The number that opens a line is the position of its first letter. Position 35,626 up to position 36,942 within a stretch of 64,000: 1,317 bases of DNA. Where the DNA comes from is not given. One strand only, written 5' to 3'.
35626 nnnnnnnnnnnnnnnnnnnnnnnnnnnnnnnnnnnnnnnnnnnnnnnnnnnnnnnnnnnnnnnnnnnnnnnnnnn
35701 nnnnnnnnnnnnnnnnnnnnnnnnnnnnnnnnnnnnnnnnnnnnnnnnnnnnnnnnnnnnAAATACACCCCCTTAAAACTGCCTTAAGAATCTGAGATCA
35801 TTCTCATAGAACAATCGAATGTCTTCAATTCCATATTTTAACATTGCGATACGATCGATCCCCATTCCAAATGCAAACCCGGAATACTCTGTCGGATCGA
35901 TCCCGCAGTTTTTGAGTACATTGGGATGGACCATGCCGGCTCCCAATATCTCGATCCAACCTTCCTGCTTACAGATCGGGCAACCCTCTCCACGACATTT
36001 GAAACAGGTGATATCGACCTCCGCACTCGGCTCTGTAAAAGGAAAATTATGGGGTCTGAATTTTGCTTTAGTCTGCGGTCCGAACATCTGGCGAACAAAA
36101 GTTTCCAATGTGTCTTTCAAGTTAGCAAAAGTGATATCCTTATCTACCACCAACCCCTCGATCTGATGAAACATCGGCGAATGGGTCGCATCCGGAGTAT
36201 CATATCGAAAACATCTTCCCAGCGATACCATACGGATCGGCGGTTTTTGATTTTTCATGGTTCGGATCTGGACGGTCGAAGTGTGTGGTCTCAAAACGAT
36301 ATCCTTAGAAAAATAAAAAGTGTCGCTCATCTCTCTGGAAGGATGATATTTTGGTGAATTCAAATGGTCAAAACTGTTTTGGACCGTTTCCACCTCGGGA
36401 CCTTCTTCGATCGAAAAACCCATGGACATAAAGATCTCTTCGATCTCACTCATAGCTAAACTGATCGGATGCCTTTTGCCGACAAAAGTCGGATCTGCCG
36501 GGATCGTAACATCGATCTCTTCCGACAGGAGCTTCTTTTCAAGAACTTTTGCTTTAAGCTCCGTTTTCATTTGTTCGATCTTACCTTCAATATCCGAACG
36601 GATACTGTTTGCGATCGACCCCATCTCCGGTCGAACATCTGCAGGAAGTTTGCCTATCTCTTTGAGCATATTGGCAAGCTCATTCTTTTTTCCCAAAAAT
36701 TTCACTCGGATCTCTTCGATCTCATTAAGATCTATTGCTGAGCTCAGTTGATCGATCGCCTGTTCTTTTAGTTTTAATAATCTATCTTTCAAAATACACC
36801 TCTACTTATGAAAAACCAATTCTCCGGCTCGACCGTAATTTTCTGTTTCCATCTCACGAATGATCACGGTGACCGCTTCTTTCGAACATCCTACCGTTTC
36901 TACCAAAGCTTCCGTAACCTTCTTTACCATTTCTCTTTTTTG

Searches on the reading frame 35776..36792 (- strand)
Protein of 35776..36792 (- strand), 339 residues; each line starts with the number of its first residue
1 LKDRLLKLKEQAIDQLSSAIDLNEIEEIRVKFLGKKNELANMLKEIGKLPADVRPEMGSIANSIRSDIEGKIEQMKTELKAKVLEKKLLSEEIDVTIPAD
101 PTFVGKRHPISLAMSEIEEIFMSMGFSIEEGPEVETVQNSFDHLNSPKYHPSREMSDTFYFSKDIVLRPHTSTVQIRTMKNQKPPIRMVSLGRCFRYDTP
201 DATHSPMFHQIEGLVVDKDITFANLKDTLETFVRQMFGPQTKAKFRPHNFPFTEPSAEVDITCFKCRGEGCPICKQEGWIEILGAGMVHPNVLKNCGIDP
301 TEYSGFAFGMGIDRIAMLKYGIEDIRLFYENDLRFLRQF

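Call 64: find_encoding_contigs(protein=window:35776-36792:-, flank=300, max_places=5)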
Protein seq(339 aa) (339 aa): 1 contig read that carries it; 1 place shown.
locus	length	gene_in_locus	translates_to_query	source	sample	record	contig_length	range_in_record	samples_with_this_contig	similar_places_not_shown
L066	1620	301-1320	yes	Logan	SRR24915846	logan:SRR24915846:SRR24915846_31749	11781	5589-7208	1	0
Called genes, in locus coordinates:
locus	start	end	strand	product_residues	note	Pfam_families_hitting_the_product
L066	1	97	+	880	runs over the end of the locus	PF00133:tRNA-synt_1, PF01406:tRNA-synt_1e (faint), PF09334:tRNA-synt_1g, PF13603:tRNA-synt_1_2 (weak), PF09334:tRNA-synt_1g, PF08264:Anticodon_1, PF10458:Val_tRNA-synt_C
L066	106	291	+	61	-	PF01361:Tautomerase, PF14552:Tautomerase_2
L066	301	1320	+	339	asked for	PF02912:Phe_tRNA-synt_N, PF01409:tRNA-synt_2d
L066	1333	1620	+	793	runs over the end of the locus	PF01588:tRNA_bind, PF03483:B3_4, PF03484:B5, PF17759:tRNA_synthFbeta, PF03147:FDX-ACB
